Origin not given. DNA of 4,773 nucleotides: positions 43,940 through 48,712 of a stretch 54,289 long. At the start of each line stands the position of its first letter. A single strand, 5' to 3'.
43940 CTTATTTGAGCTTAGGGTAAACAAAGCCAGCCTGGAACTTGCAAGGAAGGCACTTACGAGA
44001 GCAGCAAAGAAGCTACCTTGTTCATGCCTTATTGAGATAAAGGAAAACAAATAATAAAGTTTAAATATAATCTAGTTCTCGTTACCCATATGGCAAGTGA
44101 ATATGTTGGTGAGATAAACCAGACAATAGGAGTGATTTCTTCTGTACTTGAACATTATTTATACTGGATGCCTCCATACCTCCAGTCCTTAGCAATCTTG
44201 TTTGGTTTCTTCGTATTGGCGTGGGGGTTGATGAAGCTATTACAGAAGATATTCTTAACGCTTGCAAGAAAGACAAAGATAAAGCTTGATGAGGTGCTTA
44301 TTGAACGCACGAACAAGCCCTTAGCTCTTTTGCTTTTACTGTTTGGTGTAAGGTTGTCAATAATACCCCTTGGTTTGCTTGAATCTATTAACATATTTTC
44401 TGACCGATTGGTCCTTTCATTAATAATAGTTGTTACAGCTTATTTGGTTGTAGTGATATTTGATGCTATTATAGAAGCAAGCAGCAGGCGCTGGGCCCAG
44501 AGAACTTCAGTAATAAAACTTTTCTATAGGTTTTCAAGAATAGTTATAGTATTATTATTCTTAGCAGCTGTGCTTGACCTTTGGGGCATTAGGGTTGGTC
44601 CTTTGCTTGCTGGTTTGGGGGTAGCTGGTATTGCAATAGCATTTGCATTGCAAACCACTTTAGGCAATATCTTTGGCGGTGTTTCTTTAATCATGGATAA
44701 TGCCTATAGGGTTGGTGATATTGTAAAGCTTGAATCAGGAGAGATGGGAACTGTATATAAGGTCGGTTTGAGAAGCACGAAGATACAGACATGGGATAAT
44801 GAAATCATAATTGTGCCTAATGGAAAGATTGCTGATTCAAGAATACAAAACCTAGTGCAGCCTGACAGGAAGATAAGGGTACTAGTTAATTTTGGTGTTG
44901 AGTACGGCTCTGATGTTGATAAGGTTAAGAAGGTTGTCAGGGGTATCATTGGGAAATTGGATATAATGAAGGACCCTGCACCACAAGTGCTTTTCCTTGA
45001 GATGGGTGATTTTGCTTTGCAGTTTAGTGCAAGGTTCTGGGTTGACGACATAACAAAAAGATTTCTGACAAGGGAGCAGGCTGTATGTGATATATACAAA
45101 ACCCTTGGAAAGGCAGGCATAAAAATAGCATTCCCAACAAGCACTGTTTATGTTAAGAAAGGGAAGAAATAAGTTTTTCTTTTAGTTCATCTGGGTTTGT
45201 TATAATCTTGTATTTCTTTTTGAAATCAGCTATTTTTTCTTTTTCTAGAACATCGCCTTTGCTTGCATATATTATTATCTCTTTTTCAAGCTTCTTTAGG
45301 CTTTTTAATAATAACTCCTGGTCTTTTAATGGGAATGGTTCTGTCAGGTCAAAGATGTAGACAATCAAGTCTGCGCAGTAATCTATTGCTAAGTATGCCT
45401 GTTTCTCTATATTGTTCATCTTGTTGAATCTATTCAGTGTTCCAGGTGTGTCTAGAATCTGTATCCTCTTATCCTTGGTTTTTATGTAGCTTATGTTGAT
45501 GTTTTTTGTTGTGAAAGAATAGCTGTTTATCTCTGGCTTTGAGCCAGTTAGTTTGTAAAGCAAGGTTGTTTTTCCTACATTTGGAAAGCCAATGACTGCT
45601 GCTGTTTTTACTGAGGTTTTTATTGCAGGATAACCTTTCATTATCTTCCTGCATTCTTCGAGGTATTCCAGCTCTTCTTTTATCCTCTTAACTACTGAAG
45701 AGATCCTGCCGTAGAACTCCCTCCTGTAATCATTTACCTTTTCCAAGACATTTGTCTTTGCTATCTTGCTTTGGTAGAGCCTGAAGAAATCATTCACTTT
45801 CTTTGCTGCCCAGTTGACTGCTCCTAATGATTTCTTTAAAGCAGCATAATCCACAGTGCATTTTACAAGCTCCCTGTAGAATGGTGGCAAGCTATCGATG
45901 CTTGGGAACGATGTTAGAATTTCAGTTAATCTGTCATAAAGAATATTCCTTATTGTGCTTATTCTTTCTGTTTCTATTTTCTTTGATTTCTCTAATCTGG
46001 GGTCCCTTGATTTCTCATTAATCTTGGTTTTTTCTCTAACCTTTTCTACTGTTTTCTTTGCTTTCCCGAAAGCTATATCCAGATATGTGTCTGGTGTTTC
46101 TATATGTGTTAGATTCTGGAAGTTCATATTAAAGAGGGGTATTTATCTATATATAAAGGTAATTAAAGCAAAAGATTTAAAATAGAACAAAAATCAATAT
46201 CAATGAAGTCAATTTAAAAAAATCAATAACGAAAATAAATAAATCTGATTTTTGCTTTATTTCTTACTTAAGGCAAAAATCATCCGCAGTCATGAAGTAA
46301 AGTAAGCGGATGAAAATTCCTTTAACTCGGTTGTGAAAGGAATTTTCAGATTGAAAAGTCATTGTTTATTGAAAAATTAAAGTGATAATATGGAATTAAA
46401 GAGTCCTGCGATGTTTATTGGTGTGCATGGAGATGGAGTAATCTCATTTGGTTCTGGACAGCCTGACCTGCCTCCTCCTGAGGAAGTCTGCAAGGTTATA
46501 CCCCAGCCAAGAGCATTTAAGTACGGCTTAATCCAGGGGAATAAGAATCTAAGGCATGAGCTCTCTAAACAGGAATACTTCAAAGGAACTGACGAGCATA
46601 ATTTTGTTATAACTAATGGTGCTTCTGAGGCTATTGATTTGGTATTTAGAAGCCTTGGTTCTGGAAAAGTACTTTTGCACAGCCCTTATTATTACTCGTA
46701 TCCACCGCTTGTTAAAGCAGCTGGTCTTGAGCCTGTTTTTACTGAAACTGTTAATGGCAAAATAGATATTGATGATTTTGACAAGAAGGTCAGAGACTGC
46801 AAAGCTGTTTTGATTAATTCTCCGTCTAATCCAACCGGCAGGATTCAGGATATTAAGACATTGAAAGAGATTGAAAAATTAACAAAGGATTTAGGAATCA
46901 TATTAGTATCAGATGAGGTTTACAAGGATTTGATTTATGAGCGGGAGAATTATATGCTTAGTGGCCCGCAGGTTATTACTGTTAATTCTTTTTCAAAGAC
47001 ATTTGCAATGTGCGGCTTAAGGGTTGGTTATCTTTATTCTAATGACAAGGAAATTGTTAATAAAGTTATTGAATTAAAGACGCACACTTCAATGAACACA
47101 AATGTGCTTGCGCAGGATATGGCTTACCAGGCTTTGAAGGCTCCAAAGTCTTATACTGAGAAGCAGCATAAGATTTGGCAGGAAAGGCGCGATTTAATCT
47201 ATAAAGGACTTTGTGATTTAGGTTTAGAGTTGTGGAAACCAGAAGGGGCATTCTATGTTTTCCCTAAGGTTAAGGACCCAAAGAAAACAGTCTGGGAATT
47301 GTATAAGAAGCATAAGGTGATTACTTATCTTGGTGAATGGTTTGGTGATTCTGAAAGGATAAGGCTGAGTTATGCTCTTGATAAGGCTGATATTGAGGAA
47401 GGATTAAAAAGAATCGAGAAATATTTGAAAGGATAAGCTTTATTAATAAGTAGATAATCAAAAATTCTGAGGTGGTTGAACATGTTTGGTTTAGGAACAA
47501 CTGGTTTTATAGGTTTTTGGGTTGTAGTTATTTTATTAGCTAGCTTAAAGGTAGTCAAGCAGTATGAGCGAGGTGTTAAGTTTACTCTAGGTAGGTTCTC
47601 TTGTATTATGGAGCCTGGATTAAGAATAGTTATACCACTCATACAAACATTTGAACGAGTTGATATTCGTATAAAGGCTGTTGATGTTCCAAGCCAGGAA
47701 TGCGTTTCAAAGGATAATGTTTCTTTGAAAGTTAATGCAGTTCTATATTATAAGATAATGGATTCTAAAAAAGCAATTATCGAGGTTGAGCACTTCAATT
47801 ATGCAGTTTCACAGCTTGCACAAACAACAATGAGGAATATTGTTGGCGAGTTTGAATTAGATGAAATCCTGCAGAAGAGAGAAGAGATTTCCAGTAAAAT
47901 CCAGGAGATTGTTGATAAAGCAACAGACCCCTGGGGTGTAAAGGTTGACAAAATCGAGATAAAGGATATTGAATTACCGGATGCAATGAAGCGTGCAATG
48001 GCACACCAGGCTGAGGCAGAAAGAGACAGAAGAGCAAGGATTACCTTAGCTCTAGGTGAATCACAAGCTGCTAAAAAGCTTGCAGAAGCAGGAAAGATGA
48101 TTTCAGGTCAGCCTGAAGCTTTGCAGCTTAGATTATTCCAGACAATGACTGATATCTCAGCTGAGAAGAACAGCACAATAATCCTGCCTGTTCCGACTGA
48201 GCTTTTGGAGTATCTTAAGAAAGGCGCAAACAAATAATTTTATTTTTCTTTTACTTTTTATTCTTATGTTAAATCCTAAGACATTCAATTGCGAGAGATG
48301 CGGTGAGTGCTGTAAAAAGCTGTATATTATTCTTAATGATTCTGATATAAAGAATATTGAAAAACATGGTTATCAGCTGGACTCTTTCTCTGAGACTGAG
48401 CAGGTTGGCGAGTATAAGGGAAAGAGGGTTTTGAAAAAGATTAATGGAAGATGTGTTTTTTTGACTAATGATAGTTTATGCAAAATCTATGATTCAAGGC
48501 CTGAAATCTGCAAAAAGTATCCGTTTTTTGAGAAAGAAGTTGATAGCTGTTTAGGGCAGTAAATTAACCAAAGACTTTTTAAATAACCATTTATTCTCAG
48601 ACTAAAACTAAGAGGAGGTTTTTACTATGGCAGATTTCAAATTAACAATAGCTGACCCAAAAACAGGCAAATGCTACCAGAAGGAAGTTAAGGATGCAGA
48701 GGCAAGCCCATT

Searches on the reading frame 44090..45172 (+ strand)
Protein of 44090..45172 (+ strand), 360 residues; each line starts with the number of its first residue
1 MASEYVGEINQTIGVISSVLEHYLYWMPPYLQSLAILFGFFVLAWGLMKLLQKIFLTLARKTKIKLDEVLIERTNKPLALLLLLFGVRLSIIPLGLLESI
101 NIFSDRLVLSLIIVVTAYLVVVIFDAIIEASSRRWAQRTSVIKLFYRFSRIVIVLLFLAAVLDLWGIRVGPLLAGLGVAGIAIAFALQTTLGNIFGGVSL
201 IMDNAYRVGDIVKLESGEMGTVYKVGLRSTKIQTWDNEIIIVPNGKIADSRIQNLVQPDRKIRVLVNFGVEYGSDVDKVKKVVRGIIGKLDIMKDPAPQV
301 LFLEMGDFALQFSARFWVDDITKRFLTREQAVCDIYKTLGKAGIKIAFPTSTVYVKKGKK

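Call 83: search_protein_families(library=pfam, proteins=[window:44090-45172:+], max_evalue=0.001)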
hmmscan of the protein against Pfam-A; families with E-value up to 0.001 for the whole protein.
window:44090-45172:+ (360 aa): 3 families
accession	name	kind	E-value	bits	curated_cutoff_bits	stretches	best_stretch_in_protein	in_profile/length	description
PF00924.24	MS_channel_2nd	-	4.3e-19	68.8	20.2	1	190-256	2-67/68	Mechanosensitive ion channel, beta-domain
PF21082.3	MS_channel_3rd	-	8.5e-10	39.4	21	1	265-346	2-88/88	Mechanosensitive ion channel MscS, C-terminal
PF21088.3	MS_channel_1st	-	8.2e-08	32.5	23.1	1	149-188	3-42/42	Mechanosensitive ion channel, transmembrane helices 2/3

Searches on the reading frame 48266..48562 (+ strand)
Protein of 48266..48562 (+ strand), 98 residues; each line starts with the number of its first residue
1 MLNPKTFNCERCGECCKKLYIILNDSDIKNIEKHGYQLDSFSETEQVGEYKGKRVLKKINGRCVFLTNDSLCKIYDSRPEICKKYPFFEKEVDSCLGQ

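Call 83: search_protein_families(library=pfam, proteins=[window:48266-48562:+], max_evalue=0.001)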
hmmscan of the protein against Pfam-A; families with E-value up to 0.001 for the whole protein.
window:48266-48562:+ (98 aa): 1 family
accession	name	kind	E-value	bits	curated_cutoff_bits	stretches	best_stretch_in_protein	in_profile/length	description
PF03692.20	CxxCxxCC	-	2e-16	60.9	23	1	8-90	1-74/85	Putative zinc- or iron-chelating domain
